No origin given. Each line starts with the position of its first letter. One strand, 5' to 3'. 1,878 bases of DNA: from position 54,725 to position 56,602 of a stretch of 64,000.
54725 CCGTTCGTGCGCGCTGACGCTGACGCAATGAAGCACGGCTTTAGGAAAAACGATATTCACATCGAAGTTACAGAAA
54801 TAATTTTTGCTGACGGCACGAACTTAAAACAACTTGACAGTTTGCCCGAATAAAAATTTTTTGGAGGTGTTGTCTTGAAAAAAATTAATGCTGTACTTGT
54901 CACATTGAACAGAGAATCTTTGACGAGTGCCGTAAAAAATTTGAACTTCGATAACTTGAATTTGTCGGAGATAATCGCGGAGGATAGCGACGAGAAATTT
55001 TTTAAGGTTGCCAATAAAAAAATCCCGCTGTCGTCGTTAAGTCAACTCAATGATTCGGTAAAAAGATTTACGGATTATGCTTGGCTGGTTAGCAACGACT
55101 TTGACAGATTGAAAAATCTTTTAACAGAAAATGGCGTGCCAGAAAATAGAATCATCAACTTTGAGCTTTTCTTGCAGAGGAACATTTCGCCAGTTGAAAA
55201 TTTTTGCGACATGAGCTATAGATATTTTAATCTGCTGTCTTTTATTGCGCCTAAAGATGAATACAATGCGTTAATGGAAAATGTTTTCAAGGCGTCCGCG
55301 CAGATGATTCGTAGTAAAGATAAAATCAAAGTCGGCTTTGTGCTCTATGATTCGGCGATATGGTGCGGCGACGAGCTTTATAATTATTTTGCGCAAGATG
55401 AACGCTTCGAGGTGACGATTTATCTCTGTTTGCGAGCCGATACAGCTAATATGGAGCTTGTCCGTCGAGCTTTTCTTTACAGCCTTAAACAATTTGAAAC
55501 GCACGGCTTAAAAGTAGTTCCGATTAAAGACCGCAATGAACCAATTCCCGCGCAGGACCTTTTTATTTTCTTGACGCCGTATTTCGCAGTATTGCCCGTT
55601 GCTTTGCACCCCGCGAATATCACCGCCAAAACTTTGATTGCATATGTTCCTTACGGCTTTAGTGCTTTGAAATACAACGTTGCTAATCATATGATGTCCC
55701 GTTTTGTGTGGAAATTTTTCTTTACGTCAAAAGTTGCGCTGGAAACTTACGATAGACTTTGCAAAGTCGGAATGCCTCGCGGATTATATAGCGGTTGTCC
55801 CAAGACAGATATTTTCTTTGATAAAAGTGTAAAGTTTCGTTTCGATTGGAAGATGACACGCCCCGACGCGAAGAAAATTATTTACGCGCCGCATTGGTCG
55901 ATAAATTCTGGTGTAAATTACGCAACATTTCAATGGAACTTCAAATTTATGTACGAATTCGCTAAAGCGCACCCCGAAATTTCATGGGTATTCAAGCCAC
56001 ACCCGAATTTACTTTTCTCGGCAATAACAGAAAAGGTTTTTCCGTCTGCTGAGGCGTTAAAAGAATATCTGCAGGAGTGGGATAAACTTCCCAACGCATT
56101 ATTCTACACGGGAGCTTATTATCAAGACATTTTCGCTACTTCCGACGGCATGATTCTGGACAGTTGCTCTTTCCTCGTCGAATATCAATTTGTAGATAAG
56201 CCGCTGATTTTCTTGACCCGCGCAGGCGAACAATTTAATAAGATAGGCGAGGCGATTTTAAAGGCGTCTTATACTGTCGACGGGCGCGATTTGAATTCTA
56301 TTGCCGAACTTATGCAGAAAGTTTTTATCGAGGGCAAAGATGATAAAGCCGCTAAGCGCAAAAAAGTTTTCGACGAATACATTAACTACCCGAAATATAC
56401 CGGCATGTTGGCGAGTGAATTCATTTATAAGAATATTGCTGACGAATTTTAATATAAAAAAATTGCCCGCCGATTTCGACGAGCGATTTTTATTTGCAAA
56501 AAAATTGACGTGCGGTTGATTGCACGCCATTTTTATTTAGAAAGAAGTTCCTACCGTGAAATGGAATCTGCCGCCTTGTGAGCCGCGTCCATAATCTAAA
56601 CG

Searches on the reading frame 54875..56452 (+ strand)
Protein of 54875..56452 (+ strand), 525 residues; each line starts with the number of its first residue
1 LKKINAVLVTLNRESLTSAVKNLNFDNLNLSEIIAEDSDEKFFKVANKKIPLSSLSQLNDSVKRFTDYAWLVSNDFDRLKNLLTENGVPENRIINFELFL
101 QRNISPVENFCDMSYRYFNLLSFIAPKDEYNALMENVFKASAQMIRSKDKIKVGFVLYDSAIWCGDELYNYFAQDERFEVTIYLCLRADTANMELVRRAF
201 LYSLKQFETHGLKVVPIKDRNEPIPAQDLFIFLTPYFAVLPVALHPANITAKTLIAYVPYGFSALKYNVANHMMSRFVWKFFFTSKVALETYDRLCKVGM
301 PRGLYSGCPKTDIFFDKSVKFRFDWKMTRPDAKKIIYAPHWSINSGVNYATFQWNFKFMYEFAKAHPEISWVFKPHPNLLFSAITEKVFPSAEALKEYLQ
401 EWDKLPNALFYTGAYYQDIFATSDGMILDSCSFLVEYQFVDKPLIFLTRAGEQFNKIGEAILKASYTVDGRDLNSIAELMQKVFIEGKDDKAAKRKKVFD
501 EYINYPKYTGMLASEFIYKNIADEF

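Call 64: search_protein_families(library=pfam, max_evalue=0.00001, proteins=[window:54875-56452:+])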
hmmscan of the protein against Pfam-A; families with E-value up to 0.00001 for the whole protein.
window:54875-56452:+ (525 aa): 1 family
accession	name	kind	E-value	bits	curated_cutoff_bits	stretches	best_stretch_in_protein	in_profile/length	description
PF04464.20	Glyphos_transf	-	7e-07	29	22.1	1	300-521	157-365/367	CDP-Glycerol:Poly(glycerophosphate) glycerophosphotransferase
